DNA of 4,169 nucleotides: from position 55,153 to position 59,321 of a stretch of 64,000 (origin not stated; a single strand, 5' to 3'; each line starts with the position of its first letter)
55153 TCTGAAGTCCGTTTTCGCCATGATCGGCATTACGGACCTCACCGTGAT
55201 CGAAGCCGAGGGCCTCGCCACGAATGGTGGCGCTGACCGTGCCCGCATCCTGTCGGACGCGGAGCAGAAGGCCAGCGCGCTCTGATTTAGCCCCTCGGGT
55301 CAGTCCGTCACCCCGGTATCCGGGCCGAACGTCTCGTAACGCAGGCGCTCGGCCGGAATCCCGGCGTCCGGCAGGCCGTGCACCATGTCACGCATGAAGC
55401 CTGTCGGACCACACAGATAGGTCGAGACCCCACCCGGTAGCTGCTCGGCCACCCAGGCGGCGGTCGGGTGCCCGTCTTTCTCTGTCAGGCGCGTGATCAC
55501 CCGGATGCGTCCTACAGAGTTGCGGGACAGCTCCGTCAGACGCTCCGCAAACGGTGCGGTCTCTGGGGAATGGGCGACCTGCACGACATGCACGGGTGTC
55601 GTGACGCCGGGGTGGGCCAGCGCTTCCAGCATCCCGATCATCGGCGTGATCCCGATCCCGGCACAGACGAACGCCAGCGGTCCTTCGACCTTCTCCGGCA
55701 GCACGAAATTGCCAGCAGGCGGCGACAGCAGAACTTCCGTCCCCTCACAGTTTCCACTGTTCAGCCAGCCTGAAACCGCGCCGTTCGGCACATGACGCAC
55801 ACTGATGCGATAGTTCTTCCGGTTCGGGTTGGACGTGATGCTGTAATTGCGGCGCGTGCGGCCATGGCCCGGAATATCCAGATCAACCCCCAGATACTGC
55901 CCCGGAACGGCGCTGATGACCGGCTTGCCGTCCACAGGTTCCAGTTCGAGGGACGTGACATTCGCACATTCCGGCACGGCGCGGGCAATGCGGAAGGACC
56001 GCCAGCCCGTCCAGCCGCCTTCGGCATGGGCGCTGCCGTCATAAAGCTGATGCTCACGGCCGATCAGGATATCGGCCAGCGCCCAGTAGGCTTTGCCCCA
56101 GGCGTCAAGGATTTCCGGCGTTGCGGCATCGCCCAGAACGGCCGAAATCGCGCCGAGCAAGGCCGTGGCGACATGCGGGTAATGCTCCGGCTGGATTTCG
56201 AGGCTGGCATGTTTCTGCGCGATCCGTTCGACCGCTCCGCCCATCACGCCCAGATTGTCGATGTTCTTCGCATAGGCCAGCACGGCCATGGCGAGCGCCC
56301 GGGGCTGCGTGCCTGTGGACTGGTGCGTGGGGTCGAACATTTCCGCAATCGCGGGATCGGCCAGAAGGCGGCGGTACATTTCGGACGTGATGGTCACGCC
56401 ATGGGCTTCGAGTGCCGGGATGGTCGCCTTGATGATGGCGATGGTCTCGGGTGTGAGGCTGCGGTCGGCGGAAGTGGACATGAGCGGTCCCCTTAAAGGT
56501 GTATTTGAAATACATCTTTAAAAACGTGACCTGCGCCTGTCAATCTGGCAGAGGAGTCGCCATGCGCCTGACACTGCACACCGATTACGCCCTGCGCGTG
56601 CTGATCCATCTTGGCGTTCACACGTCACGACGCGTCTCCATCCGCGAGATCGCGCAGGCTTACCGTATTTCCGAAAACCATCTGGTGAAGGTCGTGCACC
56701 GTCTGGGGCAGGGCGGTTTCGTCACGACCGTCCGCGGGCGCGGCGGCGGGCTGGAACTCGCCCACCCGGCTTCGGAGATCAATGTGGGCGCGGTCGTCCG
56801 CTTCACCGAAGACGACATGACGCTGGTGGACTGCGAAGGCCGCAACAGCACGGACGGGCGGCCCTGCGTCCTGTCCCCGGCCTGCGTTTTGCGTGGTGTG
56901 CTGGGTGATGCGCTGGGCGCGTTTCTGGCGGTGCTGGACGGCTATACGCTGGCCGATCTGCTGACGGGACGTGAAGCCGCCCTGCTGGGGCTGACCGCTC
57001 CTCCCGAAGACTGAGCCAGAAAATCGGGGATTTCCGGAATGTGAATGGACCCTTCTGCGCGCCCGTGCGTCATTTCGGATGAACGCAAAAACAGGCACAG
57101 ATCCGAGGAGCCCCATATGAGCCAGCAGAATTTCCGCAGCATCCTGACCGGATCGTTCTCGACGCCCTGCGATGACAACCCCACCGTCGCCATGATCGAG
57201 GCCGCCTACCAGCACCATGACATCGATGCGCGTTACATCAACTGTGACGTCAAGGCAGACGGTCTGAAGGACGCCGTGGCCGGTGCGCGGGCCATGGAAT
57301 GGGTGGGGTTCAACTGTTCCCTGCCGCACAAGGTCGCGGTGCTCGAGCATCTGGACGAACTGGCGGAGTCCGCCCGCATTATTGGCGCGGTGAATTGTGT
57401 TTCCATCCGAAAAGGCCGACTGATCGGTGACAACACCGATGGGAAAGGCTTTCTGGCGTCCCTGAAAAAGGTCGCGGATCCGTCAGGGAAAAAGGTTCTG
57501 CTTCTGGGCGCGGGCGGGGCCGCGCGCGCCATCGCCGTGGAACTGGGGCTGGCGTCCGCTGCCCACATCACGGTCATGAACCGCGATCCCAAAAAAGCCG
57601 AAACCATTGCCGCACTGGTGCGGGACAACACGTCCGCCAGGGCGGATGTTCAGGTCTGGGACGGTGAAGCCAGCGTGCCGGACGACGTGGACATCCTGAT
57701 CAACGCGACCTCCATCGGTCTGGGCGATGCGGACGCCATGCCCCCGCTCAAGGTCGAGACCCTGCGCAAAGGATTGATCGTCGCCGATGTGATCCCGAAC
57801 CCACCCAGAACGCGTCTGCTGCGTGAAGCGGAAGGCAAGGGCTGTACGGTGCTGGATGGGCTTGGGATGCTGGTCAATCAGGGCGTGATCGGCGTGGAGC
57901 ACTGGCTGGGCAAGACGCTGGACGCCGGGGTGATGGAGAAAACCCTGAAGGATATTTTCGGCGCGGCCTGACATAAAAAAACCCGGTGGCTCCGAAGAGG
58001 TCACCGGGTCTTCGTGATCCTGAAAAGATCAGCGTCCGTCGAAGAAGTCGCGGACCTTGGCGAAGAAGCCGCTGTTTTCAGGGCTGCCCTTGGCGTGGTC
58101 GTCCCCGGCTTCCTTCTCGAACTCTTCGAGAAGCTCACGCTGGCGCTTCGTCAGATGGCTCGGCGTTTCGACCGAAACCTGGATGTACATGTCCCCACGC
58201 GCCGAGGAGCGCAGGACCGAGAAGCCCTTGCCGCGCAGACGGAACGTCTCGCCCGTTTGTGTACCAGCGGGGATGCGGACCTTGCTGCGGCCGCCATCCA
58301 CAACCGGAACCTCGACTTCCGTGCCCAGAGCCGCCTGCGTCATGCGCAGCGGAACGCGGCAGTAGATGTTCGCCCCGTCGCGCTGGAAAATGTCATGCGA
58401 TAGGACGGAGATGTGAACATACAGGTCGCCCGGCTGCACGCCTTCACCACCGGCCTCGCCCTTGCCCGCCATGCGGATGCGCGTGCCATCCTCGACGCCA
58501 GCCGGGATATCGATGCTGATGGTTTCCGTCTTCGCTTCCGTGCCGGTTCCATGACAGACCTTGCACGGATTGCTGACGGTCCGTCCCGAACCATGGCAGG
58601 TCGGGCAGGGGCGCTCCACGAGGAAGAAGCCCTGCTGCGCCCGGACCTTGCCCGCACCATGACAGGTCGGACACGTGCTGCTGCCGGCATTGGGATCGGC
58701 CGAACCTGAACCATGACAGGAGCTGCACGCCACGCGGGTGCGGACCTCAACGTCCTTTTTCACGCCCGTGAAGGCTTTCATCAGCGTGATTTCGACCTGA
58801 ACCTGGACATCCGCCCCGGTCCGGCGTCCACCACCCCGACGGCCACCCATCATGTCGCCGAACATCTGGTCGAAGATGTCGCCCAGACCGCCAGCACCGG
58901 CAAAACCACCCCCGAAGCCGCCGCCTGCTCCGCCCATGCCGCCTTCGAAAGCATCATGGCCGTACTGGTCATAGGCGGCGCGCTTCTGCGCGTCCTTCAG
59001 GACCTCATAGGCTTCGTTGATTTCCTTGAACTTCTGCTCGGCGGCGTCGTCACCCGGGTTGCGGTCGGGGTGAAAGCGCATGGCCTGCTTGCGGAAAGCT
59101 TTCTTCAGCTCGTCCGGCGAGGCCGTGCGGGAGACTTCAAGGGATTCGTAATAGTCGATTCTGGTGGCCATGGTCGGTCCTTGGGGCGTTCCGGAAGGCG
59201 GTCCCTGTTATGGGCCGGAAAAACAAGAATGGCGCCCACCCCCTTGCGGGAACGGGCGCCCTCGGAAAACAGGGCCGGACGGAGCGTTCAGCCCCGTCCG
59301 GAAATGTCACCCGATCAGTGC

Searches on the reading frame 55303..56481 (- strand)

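Call 49: search_protein_families(library=pfam, proteins=[window:55303-56481:-], max_evalue=0.001)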
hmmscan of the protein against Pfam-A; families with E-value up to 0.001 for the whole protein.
window:55303-56481:- (393 aa): 4 families
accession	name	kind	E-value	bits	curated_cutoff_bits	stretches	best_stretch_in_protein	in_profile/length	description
PF00042.28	Globin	-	1e-11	45.8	22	1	37-137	6-115/117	Globin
PF00175.26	NAD_binding_1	-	7.9e-08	33.4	22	1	271-366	1-107/109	Oxidoreductase NAD-binding domain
PF00970.30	FAD_binding_6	-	7.2e-07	29.9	21.1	1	172-259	11-97/99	Oxidoreductase FAD-binding domain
PF11563.14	Protoglobin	-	0.00033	21.1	25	1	9-108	14-111/158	Protoglobin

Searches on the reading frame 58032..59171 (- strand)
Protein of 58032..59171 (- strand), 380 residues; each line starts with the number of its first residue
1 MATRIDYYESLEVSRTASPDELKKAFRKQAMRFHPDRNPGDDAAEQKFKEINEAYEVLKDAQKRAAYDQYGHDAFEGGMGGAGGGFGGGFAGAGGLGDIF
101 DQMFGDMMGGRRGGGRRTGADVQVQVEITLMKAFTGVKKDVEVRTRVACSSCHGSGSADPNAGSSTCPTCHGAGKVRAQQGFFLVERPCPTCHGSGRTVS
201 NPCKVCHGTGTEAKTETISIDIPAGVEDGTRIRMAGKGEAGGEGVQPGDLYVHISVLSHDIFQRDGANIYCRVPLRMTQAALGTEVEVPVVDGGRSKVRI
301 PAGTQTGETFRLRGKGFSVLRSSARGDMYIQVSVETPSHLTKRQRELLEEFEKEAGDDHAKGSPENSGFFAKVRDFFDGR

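Call 49: search_protein_families(library=pfam, proteins=[window:58032-59171:-], max_evalue=0.001)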
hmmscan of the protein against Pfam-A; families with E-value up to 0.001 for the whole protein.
window:58032-59171:- (380 aa): 5 families
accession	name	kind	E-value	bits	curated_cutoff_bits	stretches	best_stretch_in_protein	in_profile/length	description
PF01556.23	DnaJ_C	-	3.4e-49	167.2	26.6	1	122-337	1-152/152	DnaJ C terminal domain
PF00226.36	DnaJ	-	3.6e-26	91.5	27.8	1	6-68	1-63/63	DnaJ domain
PF00684.25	DnaJ_CXXCXGXG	-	1.3e-14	54.6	32.7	1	149-210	1-65/65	DnaJ central domain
PF15777.11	Anti-TRAP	-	5.8e-07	29.9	32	1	147-185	11-51/59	Tryptophan RNA-binding attenuator protein inhibitory protein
PF20833.2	RNase_E_G_Thio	-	9.8e-05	22.9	26.8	0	166-180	1-15/86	RNase E/G, Thioredoxin-like domain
